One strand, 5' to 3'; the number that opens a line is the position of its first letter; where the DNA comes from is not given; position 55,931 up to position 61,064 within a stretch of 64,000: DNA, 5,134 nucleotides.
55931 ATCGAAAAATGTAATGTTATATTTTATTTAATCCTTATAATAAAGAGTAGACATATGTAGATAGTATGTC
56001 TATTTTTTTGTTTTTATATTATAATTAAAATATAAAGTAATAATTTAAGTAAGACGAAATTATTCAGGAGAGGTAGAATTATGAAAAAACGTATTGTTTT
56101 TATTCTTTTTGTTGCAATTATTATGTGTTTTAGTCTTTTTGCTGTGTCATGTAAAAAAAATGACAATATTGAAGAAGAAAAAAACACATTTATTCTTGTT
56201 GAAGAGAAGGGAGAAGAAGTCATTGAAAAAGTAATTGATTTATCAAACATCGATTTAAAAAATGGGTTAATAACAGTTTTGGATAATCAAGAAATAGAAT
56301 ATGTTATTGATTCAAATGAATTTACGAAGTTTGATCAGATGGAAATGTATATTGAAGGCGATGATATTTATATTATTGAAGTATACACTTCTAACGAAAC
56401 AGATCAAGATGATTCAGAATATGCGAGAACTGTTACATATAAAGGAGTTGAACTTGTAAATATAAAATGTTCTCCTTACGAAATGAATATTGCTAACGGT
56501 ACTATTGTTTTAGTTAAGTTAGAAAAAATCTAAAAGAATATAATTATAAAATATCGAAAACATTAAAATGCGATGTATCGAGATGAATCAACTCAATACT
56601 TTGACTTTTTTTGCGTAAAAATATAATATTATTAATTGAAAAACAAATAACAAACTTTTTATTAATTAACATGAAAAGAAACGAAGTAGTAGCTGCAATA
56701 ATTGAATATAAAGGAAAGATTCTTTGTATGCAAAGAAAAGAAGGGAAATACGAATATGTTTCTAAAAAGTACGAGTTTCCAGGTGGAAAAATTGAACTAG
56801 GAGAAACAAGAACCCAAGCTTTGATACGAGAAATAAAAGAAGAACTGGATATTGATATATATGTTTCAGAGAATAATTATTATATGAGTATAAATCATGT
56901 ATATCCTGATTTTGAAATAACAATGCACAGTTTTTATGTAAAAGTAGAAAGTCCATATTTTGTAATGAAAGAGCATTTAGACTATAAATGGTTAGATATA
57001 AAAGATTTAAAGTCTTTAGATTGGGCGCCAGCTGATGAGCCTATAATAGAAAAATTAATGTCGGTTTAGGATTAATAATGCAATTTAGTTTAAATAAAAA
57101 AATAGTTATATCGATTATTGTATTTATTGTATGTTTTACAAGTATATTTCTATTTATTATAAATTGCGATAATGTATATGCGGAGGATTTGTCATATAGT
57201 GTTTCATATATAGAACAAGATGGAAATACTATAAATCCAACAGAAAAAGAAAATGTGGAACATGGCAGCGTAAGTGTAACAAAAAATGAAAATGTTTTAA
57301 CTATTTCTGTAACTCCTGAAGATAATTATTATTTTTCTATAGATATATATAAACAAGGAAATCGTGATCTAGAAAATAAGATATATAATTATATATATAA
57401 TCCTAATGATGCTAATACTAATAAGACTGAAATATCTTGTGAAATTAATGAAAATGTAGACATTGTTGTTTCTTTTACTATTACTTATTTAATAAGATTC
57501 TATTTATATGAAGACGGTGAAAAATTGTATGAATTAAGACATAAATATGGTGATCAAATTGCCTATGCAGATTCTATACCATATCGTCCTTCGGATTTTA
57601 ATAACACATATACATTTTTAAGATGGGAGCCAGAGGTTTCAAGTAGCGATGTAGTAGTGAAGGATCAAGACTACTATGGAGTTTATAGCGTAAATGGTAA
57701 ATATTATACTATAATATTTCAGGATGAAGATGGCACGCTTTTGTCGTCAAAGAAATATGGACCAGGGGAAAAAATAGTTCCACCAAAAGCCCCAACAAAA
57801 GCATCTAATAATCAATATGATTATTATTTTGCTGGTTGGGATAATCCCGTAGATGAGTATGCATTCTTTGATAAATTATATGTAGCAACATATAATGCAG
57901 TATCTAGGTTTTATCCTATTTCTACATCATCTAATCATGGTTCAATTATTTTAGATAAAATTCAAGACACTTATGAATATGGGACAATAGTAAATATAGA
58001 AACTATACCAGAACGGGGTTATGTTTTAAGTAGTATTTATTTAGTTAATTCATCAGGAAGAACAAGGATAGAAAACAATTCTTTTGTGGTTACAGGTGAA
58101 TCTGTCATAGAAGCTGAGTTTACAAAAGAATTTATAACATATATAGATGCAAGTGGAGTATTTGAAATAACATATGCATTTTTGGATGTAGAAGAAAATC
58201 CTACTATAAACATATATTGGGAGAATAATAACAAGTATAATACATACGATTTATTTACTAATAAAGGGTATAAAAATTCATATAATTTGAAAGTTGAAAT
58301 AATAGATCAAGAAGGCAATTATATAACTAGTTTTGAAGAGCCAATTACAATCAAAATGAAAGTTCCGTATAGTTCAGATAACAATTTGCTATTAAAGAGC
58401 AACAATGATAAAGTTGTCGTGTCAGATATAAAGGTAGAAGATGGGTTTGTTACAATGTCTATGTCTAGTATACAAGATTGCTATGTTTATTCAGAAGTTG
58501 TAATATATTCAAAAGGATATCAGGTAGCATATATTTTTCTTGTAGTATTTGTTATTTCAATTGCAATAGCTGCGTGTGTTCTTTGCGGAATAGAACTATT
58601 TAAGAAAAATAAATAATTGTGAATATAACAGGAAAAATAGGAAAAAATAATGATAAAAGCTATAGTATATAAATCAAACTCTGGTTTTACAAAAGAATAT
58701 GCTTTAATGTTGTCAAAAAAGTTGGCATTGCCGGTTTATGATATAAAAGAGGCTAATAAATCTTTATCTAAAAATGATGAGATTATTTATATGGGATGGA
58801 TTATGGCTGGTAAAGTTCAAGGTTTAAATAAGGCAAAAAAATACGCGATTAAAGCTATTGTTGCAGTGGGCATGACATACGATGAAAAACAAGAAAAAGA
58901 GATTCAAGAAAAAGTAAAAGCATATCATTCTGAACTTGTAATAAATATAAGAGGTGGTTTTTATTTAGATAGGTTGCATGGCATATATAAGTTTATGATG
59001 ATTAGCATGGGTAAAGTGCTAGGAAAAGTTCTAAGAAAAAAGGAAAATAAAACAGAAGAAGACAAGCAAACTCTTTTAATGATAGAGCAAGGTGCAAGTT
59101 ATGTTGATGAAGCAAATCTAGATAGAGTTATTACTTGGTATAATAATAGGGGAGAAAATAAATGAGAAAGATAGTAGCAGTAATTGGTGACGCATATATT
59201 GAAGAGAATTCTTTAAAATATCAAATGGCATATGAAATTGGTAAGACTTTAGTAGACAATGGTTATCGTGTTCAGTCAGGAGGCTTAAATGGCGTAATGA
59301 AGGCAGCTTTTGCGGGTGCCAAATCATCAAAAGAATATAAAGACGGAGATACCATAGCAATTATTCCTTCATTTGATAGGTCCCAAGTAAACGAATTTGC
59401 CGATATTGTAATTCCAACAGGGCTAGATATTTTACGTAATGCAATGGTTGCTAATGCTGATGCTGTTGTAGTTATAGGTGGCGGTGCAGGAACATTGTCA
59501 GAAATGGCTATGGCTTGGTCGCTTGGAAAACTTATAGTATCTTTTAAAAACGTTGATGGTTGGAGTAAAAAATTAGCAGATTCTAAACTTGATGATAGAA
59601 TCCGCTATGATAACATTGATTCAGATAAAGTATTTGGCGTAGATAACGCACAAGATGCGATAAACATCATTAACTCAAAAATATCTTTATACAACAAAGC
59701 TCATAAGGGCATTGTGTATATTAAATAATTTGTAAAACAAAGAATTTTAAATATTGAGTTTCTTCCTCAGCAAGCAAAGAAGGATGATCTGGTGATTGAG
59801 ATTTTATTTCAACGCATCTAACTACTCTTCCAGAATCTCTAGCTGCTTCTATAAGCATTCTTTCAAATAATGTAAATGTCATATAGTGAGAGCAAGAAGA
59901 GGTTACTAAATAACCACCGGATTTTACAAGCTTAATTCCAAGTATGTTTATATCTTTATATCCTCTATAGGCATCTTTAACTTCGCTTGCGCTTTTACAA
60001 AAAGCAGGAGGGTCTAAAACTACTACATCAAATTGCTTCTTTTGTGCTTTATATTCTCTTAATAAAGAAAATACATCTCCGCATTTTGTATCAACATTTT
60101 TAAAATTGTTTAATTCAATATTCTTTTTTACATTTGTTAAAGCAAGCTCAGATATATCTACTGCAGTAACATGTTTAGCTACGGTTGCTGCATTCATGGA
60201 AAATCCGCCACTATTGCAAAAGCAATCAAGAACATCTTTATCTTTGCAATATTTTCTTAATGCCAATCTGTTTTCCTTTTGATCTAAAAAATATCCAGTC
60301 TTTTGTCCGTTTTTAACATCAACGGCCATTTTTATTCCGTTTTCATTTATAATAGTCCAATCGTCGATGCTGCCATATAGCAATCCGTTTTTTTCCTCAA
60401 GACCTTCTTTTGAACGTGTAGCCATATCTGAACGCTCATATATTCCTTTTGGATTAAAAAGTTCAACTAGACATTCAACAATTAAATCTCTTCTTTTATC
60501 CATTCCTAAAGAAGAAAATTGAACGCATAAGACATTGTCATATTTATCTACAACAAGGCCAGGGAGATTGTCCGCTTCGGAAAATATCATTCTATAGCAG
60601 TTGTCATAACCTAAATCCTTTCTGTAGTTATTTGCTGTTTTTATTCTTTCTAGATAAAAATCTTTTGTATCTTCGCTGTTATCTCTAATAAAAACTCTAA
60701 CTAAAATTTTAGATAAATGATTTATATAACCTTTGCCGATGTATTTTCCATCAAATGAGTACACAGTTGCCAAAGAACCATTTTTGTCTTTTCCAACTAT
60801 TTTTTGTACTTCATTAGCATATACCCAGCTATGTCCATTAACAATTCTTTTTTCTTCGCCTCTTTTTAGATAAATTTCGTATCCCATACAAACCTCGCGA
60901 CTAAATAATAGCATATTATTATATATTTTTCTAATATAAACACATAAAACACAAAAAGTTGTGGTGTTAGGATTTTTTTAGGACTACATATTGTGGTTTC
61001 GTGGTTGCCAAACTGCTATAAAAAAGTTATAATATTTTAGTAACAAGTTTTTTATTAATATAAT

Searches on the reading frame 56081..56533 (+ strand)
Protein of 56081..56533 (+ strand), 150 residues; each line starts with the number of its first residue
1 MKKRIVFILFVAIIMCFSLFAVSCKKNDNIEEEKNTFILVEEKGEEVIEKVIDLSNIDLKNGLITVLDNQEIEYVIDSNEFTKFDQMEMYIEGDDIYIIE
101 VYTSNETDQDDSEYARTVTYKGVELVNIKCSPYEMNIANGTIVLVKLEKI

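Call 7: search_protein_families(library=pfam, proteins=[window:56081-56533:+], max_evalue=0.01)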
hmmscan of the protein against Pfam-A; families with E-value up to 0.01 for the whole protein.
window:56081-56533:+ (150 aa): 1 family
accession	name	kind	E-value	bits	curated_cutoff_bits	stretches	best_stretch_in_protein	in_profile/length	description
PF16339.10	DUF4969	-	0.0052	17.6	31.4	0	1-33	1-31/79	Domain of unknown function (DUF4969)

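Call 23: find_encoding_contigs(protein=window:56081-56533:+, flank=10000, max_places=10)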
Protein window:56081-56533:+ (150 aa): 2 contigs read that carry it; 2 places shown.
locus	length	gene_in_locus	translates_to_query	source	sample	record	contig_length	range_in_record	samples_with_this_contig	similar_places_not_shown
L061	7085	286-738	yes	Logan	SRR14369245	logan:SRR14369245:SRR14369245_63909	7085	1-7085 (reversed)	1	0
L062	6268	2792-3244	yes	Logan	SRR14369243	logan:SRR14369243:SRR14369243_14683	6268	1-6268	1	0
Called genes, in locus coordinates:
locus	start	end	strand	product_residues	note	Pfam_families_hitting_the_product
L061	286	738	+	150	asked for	-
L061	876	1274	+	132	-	PF00293:NUDIX, PF14815:NUDIX_4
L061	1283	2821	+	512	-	PF18998:Flg_new_2 (faint)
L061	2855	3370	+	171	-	PF12724:Flavodoxin_5 (weak)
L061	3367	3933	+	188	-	PF18306:LDcluster4, PF03641:Lysine_decarbox (weak)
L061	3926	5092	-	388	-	PF17785:PUA_3, PF02005:TRM (weak), PF10672:Methyltrans_SAM, PF02475:TRM5-TYW2_MTfase, PF03602:Cons_hypoth95, PF09445:Methyltransf_15, PF13649:Methyltransf_25, PF13847:Methyltransf_31, +3 more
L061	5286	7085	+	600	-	?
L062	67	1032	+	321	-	PF13391:HNH_2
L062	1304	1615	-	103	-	-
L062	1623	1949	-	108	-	-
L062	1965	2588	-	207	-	PF14284:PcfJ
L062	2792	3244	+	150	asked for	-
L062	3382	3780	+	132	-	PF00293:NUDIX, PF14815:NUDIX_4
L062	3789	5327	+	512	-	PF18998:Flg_new_2 (faint)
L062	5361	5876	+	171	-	PF12724:Flavodoxin_5 (weak)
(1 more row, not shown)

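Call 30: search_protein_families(library=padloc, proteins=[window:56081-56533:+], max_evalue=0.01)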
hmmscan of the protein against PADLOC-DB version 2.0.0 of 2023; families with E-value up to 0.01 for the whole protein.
window:56081-56533:+ (150 aa): 0 families

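Call 31: search_protein_families(library=phrogs, proteins=[window:56081-56533:+], max_evalue=0.01)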
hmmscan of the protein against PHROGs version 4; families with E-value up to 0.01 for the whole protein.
window:56081-56533:+ (150 aa): 0 families

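Call 32: search_protein_families(library=ncbifam, proteins=[window:56081-56533:+], max_evalue=0.01)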
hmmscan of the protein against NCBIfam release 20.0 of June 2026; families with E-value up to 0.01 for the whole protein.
window:56081-56533:+ (150 aa): 5 families
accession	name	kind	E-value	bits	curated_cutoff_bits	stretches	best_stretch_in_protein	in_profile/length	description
NF045961.1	MAG5150_fam_LP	equivalog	0.0011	18.5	80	1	1-66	1-60/331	MAG5150 family histidine triad lipoprotein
NF053559.1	LolB1_Flavo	equivalog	0.0023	17.5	50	0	13-53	2-39/244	lipoprotein insertase outer membrane protein LolB1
NF045842.1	MIP_near_MIB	exception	0.0029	16.2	305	1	2-108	4-106/740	Ig-specific serine endopeptidase MIP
NF047803.1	LIC12338_lipo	equivalog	0.0034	17.2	90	1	10-39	12-41/66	LIC12338 family lipoprotein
NF006527.0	PRK08990.1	equivalog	0.0064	15.8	341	1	30-109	59-131/254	flagellar motor protein PomA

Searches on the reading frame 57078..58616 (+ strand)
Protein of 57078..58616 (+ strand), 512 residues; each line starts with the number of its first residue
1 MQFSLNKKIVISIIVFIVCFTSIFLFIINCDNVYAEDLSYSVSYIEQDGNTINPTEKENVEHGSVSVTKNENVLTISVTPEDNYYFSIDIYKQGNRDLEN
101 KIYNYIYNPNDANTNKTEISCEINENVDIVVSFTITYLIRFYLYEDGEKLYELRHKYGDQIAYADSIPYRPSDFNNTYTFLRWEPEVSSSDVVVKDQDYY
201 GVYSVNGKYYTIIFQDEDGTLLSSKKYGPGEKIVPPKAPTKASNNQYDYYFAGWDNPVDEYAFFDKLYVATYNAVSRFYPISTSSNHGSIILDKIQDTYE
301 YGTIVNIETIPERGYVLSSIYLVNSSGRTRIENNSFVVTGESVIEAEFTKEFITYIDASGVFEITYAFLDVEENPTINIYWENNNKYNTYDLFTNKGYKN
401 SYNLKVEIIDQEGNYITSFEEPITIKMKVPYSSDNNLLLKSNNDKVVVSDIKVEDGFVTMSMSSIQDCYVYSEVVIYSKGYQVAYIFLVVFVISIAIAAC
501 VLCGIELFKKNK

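Call 8: search_protein_families(library=pfam, proteins=[window:57078-58616:+], max_evalue=0.01)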
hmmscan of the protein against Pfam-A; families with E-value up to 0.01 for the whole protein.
window:57078-58616:+ (512 aa): 1 family
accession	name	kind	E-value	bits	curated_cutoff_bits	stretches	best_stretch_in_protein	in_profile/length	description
PF18998.6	Flg_new_2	-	1.4e-05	25.4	23.6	1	284-350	7-71/73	Divergent InlB B-repeat domain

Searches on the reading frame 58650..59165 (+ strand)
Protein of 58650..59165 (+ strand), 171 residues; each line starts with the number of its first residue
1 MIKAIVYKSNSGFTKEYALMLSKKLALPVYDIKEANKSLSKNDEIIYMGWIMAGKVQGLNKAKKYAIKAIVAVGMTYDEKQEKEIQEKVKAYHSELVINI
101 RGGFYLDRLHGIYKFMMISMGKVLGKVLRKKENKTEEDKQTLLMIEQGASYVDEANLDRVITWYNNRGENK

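Call 8: search_protein_families(library=pfam, proteins=[window:58650-59165:+], max_evalue=0.01)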
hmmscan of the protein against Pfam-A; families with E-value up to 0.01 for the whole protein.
window:58650-59165:+ (171 aa): 2 families
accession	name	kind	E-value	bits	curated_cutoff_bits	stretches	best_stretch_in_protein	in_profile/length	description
PF12724.12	Flavodoxin_5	-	7.2e-07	30.1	27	1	5-120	2-134/145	Flavodoxin domain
PF12641.12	Flavodoxin_3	-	0.00067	20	27.5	1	4-95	1-99/160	Flavodoxin domain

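Call 22: find_encoding_contigs(protein=window:58650-59165:+, flank=10000, max_places=10)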
Protein window:58650-59165:+ (171 aa): 2 contigs read that carry it; 2 places shown.
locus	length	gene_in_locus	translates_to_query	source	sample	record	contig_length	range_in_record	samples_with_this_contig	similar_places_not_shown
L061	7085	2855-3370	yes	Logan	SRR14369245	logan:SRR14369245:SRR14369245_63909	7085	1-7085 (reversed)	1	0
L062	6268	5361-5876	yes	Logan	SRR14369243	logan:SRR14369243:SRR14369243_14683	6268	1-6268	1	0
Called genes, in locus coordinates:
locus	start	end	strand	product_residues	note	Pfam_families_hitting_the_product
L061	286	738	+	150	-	-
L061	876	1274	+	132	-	PF00293:NUDIX, PF14815:NUDIX_4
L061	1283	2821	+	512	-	PF18998:Flg_new_2 (faint)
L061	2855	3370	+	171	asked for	PF12724:Flavodoxin_5 (weak)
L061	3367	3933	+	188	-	PF18306:LDcluster4, PF03641:Lysine_decarbox (weak)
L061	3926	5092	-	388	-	PF17785:PUA_3, PF02005:TRM (weak), PF10672:Methyltrans_SAM, PF02475:TRM5-TYW2_MTfase, PF03602:Cons_hypoth95, PF09445:Methyltransf_15, PF13649:Methyltransf_25, PF13847:Methyltransf_31, +3 more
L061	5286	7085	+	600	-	?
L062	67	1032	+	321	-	PF13391:HNH_2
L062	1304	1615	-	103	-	-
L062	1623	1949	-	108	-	-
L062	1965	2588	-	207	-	PF14284:PcfJ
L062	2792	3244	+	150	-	-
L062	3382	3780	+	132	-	PF00293:NUDIX, PF14815:NUDIX_4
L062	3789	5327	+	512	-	PF18998:Flg_new_2 (faint)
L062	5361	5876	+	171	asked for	PF12724:Flavodoxin_5 (weak)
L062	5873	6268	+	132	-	?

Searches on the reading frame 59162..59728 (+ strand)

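Call 8: search_protein_families(library=pfam, proteins=[window:59162-59728:+], max_evalue=0.01)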
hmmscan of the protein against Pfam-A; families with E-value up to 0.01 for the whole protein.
window:59162-59728:+ (188 aa): 3 families
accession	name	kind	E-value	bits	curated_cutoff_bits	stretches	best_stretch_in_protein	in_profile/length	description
PF18306.6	LDcluster4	-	2e-30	105.9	26.3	1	3-140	2-132/151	SLOG cluster4 family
PF03641.19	Lysine_decarbox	-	6.9e-06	26.7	27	1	61-124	12-78/131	Possible lysine decarboxylase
PF18185.7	STALD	-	2.1e-05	24.5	24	1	19-149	35-176/211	Sir2- and TIR-associating SLOG family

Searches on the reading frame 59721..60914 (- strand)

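Call 8: search_protein_families(library=pfam, proteins=[window:59721-60914:-], max_evalue=0.01)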
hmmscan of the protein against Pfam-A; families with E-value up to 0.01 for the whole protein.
window:59721-60914:- (397 aa): 15 families
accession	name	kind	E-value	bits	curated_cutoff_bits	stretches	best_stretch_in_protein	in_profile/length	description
PF17785.7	PUA_3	-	3.5e-18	65.6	22.6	1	14-75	1-62/64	PUA-like domain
PF10672.15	Methyltrans_SAM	-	2e-17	63.8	27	1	177-345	76-243/286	S-adenosylmethionine-dependent methyltransferase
PF13847.12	Methyltransf_31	-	2.6e-15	56.8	27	1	224-373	3-133/145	Methyltransferase domain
PF03602.21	Cons_hypoth95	-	4e-12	46.6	24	1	219-303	36-122/182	Conserved hypothetical protein 95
PF09445.16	Methyltransf_15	-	3.8e-11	43.3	22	1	228-304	4-81/165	RNA cap guanine-N2 methyltransferase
PF02475.24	TRM5-TYW2_MTfase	-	4.2e-09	37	28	1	187-306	1-116/164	TRM5/TYW2 methyltransferase domain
PF13649.12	Methyltransf_25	-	1.8e-08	35.4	27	1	228-300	1-70/97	Methyltransferase domain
PF05175.20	MTS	-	4.2e-07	30.2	23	1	224-305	31-109/170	Methyltransferase small domain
PF02005.22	TRM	-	1.7e-06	28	27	1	223-327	48-151/376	N2,N2-dimethylguanosine tRNA methyltransferase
PF06325.19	PrmA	-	1.8e-06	28.1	22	1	224-299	161-231/296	Ribosomal protein L11 methyltransferase (PrmA)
PF01189.24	Methyltr_RsmB-F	-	4.1e-06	27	27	1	225-344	9-142/199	16S rRNA methyltransferase RsmB/F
PF05958.17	tRNA_U5-meth_tr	-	6.7e-05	22.5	23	1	224-275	201-252/357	tRNA (Uracil-5-)-methyltransferase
PF08241.18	Methyltransf_11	-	9.6e-05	23.4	21.2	1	229-300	1-66/95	Methyltransferase domain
PF08242.18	Methyltransf_12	-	0.00015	22.8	30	1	233-299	5-70/98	Methyltransferase domain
PF03848.20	TehB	-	0.0029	17.5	20.4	1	223-284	29-90/193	Tellurite resistance protein TehB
